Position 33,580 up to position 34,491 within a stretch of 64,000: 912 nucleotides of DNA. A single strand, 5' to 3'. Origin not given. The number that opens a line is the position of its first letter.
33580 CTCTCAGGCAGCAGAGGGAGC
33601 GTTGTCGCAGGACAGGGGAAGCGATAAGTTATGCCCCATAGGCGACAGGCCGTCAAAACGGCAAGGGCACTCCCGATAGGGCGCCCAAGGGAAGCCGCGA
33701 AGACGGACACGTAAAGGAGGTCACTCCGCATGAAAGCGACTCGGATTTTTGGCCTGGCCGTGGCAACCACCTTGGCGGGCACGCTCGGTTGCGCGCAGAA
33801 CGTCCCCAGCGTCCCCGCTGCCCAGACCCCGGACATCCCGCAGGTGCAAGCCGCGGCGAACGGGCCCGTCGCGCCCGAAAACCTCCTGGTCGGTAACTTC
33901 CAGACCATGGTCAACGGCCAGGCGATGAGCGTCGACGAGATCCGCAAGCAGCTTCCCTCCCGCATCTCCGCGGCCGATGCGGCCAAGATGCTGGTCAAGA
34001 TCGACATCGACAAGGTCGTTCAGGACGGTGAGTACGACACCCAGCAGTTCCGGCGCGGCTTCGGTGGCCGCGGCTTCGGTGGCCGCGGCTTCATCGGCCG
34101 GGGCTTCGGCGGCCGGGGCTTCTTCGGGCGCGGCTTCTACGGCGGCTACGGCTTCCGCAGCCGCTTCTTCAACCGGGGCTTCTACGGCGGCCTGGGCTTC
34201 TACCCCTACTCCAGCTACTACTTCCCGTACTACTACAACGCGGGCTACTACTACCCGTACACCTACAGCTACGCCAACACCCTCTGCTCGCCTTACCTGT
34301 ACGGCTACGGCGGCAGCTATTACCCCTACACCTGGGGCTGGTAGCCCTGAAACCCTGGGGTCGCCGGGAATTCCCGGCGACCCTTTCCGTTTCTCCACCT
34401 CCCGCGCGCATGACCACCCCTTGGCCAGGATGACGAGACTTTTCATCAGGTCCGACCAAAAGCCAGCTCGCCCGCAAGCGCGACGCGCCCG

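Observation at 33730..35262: Tandem paralogous lipoproteins with extreme Tyr/Arg/Gly/Phe low-complexity tails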

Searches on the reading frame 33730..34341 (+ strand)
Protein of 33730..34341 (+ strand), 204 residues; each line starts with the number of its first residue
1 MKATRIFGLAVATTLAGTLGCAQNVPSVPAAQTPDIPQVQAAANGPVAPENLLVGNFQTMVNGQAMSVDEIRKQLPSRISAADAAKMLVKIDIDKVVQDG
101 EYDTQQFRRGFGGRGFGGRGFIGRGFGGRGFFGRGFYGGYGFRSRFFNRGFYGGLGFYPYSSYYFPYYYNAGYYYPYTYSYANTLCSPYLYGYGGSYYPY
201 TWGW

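Call 6: search_protein_families(library=pfam, proteins=[window:33730-34341:+], max_evalue=1)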
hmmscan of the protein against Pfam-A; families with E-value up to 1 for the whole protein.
window:33730-34341:+ (204 aa): 0 families

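Call 7: search_protein_families(library=ncbifam, proteins=[window:33730-34341:+], max_evalue=1)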
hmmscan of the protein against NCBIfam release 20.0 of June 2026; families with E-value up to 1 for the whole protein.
window:33730-34341:+ (204 aa): 0 families

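Call 9: find_homologous_proteins(query=window:33730-34341:+, max_evalue=0.01)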
Query window:33730-34341:+ (204 aa): 39 proteins with E <= 0.01 among 409 candidates.
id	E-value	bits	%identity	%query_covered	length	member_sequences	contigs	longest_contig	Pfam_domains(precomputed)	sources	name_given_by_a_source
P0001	1.3e-127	442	98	100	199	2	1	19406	-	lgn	-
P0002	6.6e-123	427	96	100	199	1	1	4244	-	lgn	-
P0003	2.1e-99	350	75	100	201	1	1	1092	-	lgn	-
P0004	1.6e-93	330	66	99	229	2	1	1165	-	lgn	-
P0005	4.8e-91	322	73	52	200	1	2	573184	-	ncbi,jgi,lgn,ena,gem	-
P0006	1.2e-90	321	80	92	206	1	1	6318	-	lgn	-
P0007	6.0e-79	283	60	100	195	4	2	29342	-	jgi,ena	-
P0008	6.1e-79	283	71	99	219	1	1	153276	-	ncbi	-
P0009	1.8e-60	222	58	100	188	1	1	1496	-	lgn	-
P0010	4.0e-52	195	61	100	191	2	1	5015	-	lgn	-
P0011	4.2e-49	185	52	52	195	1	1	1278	-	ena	-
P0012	2.4e-47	179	-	-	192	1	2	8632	-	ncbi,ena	-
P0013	5.0e-46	175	44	93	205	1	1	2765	-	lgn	-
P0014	2.1e-45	173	50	57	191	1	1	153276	-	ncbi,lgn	-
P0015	3.7e-45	172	48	84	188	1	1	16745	-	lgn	-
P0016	6.5e-45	172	51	52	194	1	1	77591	-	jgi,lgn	jgi:hypothetical protein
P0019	1.1e-39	154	50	57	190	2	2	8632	-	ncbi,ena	-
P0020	2.2e-39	154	49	100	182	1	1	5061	-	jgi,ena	-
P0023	3.5e-33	133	52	52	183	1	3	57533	-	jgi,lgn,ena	-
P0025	2.0e-30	124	-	-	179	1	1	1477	-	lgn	-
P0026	2.0e-29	121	43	90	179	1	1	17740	-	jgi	jgi:hypothetical protein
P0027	4.7e-29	120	41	35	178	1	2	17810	-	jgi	jgi:hypothetical protein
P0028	7.5e-28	116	40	92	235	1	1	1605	-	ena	-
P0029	3.4e-27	114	52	52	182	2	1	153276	-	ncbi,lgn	-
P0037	2.9e-16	78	31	96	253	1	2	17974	-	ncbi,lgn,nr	ncbi:MAG TPA: hypothetical protein DD435_07520 [Cyanobacteria bacterium UBA8530]|nr:hypothetical pro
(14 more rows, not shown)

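Call 15: find_related_loci(query=A1, collection=genome_contigs, flank=10000)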
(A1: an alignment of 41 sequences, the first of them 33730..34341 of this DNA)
Query A1 (204 aa) in genome_contigs; peptide patterns used: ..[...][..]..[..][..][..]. (x = any residue, [..] = any of these).
111 stretches matched a pattern; 2 encode a relative of the query (tblastn E <= 1e-3); 2 distinct loci.
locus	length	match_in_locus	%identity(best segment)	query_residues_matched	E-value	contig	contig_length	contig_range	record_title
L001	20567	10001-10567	71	1-201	9e-63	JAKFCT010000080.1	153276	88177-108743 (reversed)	MAG: Candidatus Sericytochromatia bacterium isolate LC028 contig-124_62, whole genome shotgun sequence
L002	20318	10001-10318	73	1-106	1e-46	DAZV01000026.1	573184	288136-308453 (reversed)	MAG TPA_asm: Candidatus Sericytochromatia bacterium S15B-MN24 CBMW_12 SRR636581.qc.1_paired_contig_173, whole genome sho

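Call 20: search_solved_structures(query=A1, max_evalue=10, show_alignments=3)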
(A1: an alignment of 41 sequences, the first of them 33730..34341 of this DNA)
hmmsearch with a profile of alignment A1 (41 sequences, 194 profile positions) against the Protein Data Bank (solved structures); distinct sequences matched with E-value up to 10: 6.
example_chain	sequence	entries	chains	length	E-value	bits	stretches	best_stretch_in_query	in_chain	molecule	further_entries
9qx1_C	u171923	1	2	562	0.017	18.5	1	33-109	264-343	KCMF1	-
9hyf_C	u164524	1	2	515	0.029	17.8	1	33-109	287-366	E3 ubiquitin-protein ligase kcmf-1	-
2ojq_A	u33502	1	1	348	1.8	11.9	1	29-79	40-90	Programmed cell death 6-interacting protein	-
2oex_A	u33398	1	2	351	1.8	11.9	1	29-79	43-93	Programmed cell death 6-interacting protein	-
4jjy_A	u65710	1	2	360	1.9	11.8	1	29-79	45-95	Programmed cell death 6-interacting protein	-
7zir_C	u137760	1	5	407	3.7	10.9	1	74-169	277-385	Heterogeneous nuclear ribonucleoprotein D-like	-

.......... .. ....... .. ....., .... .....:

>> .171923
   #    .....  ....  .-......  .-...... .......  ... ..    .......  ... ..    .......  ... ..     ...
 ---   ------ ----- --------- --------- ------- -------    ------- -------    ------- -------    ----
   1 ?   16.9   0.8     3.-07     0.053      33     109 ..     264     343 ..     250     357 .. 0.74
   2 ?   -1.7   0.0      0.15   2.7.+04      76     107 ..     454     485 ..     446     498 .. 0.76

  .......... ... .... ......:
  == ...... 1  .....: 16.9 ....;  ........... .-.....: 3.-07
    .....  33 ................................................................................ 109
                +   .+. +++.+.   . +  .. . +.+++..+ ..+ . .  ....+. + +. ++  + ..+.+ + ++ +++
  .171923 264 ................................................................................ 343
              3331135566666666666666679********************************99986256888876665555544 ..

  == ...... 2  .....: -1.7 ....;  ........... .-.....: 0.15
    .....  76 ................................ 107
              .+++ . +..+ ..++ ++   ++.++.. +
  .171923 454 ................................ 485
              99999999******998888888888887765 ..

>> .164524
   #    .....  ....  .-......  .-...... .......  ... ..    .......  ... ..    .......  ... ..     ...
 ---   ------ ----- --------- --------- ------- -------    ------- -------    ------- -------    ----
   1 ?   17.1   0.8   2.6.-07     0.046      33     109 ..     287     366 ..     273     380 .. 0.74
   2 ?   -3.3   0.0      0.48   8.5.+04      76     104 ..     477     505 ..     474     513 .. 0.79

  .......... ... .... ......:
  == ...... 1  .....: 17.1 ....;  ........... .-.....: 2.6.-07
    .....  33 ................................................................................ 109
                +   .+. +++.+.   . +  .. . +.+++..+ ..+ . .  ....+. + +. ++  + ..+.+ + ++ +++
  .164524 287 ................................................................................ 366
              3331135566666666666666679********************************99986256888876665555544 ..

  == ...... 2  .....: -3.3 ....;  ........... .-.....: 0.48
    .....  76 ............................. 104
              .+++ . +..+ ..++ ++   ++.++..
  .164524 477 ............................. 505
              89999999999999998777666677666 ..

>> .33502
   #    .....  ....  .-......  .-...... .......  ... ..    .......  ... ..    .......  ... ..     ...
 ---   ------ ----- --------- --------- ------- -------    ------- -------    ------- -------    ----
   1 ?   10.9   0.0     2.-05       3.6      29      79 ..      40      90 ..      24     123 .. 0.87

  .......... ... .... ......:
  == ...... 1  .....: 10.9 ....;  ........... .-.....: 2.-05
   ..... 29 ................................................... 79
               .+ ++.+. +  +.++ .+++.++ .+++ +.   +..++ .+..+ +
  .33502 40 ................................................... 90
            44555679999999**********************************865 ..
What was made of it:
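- A non-significant hit to the hnRNPDL low-complexity fibril chain (E = 3.7, call 20).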

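Call 26: predict_structure(alignment_id=A1)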
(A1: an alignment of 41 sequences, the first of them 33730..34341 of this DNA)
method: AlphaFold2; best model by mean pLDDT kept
length: 204 residues; sequences in the alignment: 41
mean_pLDDT: 68.2   pTM: 0.63
mean pLDDT of the five models: 68.2, 67.3, 67.2, 67.0, 66.4
residues with pLDDT >= 90: 42; 70-90: 71; 50-70: 25; < 50: 66
segments of 3 or more residues with pLDDT < 50: 1-30, 110-145
pLDDT, mean of each block of 10 residues (from residue 1): 40 36 41 76 84 75 83 91 92 81 63 41 36 35 49 81 92 89 83 89 80
secondary structure, 60 per line:
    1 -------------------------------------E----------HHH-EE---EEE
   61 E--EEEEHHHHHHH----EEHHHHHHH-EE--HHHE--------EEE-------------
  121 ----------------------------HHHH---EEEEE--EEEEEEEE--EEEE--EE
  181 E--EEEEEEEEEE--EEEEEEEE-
elements in order: E58-61 E64-67 H68-74 H81-87 E105-107 H149-152 E156-160 E163-170 E173-176 E179-181 E184-193 E196-203
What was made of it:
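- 33898..34050 (+): ORF1 conserved N-terminal block (aa 57-107): beta-hairpin, helix-loop-helix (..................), QQ strand. AlphaFold2 pLDDT is 75-92 (call 26).
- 34195..34341 (+): ORF1 Tyr/Pro beta module (aa 156-204): 19 Tyr in 49 residues, five [YFW][YFW]P[YFW] units. AlphaFold2 predicts strands E156-160, 163-170, 173-176, 179-181, 184-193 and 196-203 with pLDDT 80-92 (call 26).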

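Call 28: search_protein_representatives(alignment_id=A1)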
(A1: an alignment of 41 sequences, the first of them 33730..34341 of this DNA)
Query: 41 sequences, 194 profile positions. Proteins with E-value up to 0.001 (for the whole library): 115; up to 1e-10: 79; up to 1e-30: 18. The best 115 are listed.
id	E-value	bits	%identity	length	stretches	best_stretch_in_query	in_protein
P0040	8.8e-70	251.2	-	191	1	1-194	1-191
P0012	2.6e-69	249.6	-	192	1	1-194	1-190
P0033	3.2e-61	223.2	-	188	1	1-193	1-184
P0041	2.4e-57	210.6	-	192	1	1-193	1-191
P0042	2.8e-55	203.8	-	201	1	1-194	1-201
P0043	3.2e-42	161.2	-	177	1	4-193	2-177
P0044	6.3e-41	157.0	-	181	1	9-194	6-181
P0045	2.1e-38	148.7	-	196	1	13-193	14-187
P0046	3.6e-37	144.7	-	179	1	4-194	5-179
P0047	5.7e-36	140.8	-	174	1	4-193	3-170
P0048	7.5e-35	137.2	-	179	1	3-193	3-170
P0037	8.3e-33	130.5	-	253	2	1-158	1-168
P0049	2.1e-32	129.2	-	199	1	13-193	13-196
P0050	2.7e-32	128.8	-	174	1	29-194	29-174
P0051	4.8e-32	128.0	-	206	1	4-193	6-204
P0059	3.3e-29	118.8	-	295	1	9-194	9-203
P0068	3.9e-27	112.0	-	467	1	36-194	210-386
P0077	6.1e-22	95.1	-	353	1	1-187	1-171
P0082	3.0e-19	86.3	-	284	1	5-193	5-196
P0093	3.4e-16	76.3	-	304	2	12-186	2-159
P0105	1.3e-13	67.9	-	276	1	1-193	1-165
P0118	6.8e-10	55.8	-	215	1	39-194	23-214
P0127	2.1e-07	47.6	-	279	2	74-112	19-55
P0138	9.7e-05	38.9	-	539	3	28-107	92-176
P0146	5.6e-04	36.5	-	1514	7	41-77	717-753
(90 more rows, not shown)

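Call 30: fold_search(model_id=the predicted structure, library=pdb)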
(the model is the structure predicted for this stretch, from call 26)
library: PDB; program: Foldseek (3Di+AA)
matches with E <= 10: 138; with E <= 0.001: 0
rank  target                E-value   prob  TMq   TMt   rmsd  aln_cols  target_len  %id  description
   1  3zw1_A                7.0e-01  0.15  0.16  0.29   4.8        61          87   10  Structure of Bambl lectine in complex with lewix x antigen (released 2011-11-16)
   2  6zuk_D                1.2e+00  0.12  0.16  0.29   4.9        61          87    5  Crystal structure of dimethylated RSL-N23H/G68H (RSL-B6) in complex with cucurbit[7]uril and zinc (released 2020-11-25)
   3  8q6a                  1.3e+00  0.10  0.15  0.28   5.9        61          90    8  The RSL-D32N - sulfonato-calix[8]arene complex, I213 form, citrate pH 4.0 (released 2024-03-06)
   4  6t99_A                1.3e+00  0.10  0.16  0.28   4.9        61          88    5  Crystal structrue of RSL W31YW76Y lectin mutant in complex with alpha-methylfucoside (released 2020-04-22)
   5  6zuk_A                1.4e+00  0.11  0.16  0.28   5.0        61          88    5  Crystal structure of dimethylated RSL-N23H/G68H (RSL-B6) in complex with cucurbit[7]uril and zinc (released 2020-11-25)
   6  3elz_A                1.4e+00  0.11  0.13  0.18   6.0        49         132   10  Crystal structure of Zebrafish Ileal Bile Acid-Bindin Protein complexed with cholic acid (crystal form A). (released 2009-01-13)
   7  6sth_B                1.7e+00  0.09  0.16  0.28   4.9        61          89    5  Highly cationic RSL-R8 in complex with sulfonato-calix[8]arene (released 2020-09-30)
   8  6sth_A                1.7e+00  0.09  0.16  0.28   4.9        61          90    5  Highly cationic RSL-R8 in complex with sulfonato-calix[8]arene (released 2020-09-30)
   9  6stz_D                2.0e+00  0.08  0.16  0.28   4.9        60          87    5  Crystal structure of dimethylated RSLex - cucurbituril free form (released 2020-02-19)
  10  6f37_B                2.3e+00  0.07  0.15  0.24   5.9        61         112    6  Fusion protein of RSL and trimeric coiled coil (released 2018-12-12)
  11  6t99_B                2.5e+00  0.08  0.16  0.29   4.9        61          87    5  Crystal structrue of RSL W31YW76Y lectin mutant in complex with alpha-methylfucoside (released 2020-04-22)
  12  6t9b_F                2.5e+00  0.08  0.16  0.29   4.8        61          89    5  Crystal structrue of RSL W31A lectin mutant in complex with alpha-methylfucoside (released 2020-04-22)
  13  6zum                  2.5e+00  0.07  0.16  0.28   4.9        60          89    5  Crystal structure of dimethylated RSL-N23H (RSL-B3) in complex with cucurbit[7]uril and zinc (released 2020-11-25)
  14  8yrl_A                2.6e+00  0.08  0.13  0.06   8.1        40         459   12  Crystal structure of Aspergillus fumigatus Galactofuranosylransferase (AfGfsA) in complex with UDP and galactofuranose (released 2024-10-30)
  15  3s3e_A                2.8e+00  0.08  0.15  0.11   4.2        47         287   11  Crystal structure of the catalytic domain of PTP10D from Drosophila melanogaster (released 2011-11-02)
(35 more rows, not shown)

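Call 31: search_protein_families(library=pfam, proteins=[P0059, P0082, P0093, P0105, P0068, P0077, P0127, P0138, P0146], max_evalue=0.01)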
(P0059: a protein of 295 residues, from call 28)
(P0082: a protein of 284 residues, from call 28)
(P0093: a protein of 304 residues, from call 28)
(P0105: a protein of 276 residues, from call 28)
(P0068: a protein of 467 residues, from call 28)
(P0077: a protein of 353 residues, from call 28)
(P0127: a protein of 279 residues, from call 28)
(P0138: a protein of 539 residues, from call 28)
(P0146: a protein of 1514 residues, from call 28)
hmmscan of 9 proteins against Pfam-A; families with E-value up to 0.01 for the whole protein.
P0059 (295 aa): 2 families
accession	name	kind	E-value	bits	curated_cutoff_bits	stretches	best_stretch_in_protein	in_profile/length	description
PF00127.26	Copper-bind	-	2.8e-10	40.9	21.2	1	209-295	3-99/99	Copper binding proteins, plastocyanin/azurin family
PF13473.12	Cupredoxin_1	-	6.4e-07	29.8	27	1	211-294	23-104/104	Cupredoxin-like domain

P0082 (284 aa): 2 families
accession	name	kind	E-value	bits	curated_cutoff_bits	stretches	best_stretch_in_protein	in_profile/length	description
PF13473.12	Cupredoxin_1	-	8e-07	29.5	27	1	201-283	22-104/104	Cupredoxin-like domain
PF00127.26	Copper-bind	-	6.3e-05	23.8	21.2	1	205-283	8-98/99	Copper binding proteins, plastocyanin/azurin family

P0093 (304 aa): 2 families
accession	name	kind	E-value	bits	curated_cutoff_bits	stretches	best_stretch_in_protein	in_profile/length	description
PF13473.12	Cupredoxin_1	-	6.7e-12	45.8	27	1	222-303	23-104/104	Cupredoxin-like domain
PF00127.26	Copper-bind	-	2.2e-06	28.4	21.2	1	226-304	9-99/99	Copper binding proteins, plastocyanin/azurin family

P0105 (276 aa): 2 families
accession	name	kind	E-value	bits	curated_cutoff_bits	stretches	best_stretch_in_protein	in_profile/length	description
PF00127.26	Copper-bind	-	1.9e-08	35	21.2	1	198-275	6-98/99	Copper binding proteins, plastocyanin/azurin family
PF13473.12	Cupredoxin_1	-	0.00019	21.9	27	1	198-275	24-104/104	Cupredoxin-like domain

P0068 (467 aa): 0 families

P0077 (353 aa): 0 families

P0127 (279 aa): 0 families

P0138 (539 aa): 4 families
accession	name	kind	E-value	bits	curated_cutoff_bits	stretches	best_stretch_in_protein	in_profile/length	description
PF11611.13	DUF4352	-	9.3e-32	110.3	25.9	3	268-383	2-118/122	Domain of unknown function (DUF4352)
PF00387.25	PI-PLC-Y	-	0.0013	19.4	28.8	0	150-189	77-113/114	Phosphatidylinositol-specific phospholipase C, Y domain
PF09102.15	Exotox-A_target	-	0.0028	18.1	25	0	360-406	83-131/142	Exotoxin A, targeting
PF05592.18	Bac_rhamnosid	-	0.0038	17.5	22.2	0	353-382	11-40/102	Bacterial alpha-L-rhamnosidase concanavalin-like domain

P0146 (1514 aa): 7 families
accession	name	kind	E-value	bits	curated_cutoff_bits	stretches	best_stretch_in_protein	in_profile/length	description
PF18911.6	PKD_4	-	7.8e-111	362.8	27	10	1333-1414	3-85/85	PKD domain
PF00801.26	PKD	-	2.5e-90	297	23.5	10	553-625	2-76/80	PKD domain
PF18981.6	InlK_D3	-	7.4e-19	68.1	25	0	685-711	42-68/75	Internalin K domain (D3/D4)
PF15418.12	DUF4625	-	1.3e-07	32.4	27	0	691-713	104-126/131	Domain of unknown function (DUF4625)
PF19077.6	Big_13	-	1.1e-05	26.3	27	0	778-805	73-100/102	Bacterial Ig-like domain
PF13927.12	Ig_3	-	3.9e-05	24.5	30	0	643-704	7-64/78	Immunoglobulin domain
PF18962.6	Por_Secre_tail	-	0.00015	22.4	27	1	1432-1512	1-74/75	Secretion system C-terminal sorting domain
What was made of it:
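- On Cupredoxins (PF00127 / PF13473): Present only as a C-terminal fusion in relatives P0059, P0082, P0093 and P0105 (call 31).
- PF00127 and PF13473 score above their cut-offs in P0059, P0082, P0093 and P0105 (call 31).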

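Call 33: find_encoding_contigs(protein=P0037, flank=8000, max_places=3)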
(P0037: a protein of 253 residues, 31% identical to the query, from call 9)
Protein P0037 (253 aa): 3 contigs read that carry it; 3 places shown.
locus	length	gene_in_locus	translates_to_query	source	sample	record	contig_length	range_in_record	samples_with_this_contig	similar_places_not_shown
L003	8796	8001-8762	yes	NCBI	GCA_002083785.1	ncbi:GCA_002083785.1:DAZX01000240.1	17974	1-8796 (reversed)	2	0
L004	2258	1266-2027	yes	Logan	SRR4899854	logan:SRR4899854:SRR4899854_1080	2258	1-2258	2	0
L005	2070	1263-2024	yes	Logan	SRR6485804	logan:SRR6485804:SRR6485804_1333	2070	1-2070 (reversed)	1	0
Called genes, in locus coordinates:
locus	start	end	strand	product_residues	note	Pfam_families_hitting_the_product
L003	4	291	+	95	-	-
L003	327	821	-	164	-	PF02469:Fasciclin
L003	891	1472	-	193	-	-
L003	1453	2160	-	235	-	-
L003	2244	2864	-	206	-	PF00561:Abhydrolase_1 (faint), PF12697:Abhydrolase_6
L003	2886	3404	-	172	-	-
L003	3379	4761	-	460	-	PF04055:Radical_SAM, PF06968:BATS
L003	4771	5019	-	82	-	PF21699:TM1266-like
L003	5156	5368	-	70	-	-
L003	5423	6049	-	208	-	PF01035:DNA_binding_1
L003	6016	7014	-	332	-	PF07813:LTXXQ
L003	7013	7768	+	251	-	PF00899:ThiF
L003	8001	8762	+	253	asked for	-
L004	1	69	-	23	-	?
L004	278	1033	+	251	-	PF00899:ThiF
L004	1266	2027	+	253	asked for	-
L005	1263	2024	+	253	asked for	-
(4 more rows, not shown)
